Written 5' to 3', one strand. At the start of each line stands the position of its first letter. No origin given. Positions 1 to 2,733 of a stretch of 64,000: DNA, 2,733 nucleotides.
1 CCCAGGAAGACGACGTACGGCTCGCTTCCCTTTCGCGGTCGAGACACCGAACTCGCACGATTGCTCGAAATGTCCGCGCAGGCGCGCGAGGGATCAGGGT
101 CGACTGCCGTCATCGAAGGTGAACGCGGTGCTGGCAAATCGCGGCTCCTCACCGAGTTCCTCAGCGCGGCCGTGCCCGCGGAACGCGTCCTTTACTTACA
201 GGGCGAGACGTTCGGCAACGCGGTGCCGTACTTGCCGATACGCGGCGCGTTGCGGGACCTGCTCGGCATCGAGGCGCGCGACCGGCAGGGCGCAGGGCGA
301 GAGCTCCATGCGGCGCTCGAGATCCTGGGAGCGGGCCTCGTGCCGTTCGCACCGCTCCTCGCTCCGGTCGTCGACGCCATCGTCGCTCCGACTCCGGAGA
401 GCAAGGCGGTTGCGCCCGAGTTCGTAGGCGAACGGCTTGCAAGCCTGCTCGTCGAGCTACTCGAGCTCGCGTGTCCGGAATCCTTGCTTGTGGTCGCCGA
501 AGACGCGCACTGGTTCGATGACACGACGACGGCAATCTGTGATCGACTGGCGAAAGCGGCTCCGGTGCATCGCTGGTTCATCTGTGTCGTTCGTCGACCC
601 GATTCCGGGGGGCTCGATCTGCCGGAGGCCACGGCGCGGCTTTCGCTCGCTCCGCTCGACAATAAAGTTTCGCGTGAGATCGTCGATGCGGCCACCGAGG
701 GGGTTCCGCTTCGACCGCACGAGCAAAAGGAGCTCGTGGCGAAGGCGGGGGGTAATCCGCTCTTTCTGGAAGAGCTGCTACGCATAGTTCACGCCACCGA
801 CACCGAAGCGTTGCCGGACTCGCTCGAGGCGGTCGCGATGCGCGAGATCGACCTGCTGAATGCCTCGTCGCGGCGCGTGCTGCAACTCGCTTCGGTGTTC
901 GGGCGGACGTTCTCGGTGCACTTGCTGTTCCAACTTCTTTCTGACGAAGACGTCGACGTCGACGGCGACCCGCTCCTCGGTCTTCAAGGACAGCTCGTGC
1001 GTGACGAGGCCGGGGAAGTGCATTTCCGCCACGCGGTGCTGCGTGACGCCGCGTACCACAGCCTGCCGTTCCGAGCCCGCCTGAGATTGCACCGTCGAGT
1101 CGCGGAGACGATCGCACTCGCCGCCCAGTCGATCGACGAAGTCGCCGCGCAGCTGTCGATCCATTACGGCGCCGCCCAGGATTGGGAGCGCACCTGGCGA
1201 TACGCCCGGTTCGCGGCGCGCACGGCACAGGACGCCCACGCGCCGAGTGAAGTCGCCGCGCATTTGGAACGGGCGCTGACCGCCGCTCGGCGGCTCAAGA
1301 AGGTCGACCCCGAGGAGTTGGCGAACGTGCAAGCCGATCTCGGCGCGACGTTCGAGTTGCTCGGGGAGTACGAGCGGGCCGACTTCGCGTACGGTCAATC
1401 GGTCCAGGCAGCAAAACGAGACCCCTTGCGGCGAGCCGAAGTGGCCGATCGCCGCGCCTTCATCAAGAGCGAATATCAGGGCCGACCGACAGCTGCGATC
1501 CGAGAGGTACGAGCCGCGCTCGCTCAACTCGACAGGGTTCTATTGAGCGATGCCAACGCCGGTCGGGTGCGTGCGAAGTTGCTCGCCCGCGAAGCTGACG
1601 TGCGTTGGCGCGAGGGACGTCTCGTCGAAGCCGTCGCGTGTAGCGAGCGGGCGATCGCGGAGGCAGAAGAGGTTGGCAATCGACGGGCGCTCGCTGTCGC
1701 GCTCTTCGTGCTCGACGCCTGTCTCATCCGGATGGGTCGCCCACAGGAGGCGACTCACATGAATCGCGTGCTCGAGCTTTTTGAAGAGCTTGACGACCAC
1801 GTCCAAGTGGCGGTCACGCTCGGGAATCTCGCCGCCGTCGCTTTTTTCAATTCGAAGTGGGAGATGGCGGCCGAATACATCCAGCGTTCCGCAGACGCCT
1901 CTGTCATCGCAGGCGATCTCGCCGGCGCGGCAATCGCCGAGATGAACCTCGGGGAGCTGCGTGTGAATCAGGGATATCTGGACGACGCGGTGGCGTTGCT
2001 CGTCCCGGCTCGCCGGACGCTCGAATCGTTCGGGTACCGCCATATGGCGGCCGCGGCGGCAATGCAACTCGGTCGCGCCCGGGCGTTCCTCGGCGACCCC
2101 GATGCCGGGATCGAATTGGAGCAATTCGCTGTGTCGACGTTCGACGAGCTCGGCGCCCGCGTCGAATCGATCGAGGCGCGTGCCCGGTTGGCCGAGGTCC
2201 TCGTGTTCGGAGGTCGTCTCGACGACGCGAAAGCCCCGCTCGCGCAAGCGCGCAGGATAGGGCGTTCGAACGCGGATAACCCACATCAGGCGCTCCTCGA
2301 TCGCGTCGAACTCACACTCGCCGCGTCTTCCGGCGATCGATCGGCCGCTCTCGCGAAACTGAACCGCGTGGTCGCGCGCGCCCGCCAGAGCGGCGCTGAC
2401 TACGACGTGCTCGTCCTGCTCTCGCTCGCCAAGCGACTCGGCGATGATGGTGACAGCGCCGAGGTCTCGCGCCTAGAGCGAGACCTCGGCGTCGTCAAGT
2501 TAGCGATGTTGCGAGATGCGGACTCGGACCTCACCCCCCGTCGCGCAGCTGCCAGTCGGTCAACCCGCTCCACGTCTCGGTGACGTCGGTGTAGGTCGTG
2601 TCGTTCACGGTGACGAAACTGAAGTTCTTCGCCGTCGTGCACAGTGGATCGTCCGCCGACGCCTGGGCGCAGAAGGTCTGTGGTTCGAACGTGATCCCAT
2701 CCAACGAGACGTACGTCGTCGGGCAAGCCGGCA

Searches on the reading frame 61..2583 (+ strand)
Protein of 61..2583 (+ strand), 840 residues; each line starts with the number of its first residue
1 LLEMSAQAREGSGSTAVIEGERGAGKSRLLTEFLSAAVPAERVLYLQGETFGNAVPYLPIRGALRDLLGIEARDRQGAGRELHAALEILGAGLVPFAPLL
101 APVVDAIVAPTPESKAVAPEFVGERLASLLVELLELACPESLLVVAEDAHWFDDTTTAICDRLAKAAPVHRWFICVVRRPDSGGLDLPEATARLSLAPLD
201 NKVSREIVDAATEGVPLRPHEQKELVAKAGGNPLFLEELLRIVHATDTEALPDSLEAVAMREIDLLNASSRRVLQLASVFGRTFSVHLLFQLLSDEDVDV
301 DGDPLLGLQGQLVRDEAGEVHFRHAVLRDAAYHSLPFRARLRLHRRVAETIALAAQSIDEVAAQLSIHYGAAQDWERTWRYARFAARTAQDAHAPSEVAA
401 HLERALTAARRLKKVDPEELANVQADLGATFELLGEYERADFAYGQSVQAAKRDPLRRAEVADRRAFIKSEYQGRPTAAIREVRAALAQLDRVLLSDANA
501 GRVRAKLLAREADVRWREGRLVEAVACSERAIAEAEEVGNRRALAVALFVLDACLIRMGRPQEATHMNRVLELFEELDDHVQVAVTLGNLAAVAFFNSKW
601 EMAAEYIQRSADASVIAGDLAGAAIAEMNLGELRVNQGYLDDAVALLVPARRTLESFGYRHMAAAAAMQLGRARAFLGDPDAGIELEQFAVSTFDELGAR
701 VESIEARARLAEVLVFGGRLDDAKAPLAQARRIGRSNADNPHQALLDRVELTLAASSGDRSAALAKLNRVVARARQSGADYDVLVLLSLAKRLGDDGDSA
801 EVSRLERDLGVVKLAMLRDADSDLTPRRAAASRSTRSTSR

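Call 33: search_protein_families(library=pfam, proteins=[window:61-2583:+], max_evalue=0.01)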
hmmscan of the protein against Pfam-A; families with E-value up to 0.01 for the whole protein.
window:61-2583:+ (840 aa): 2 families
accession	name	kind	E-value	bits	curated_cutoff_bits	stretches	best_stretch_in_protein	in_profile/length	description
PF13424.12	TPR_12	-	4.8e-20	72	30.1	4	509-564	7-64/77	Tetratricopeptide repeat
PF13191.12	AAA_16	-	1.1e-14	55.8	32.6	1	7-169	18-161/167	AAA ATPase domain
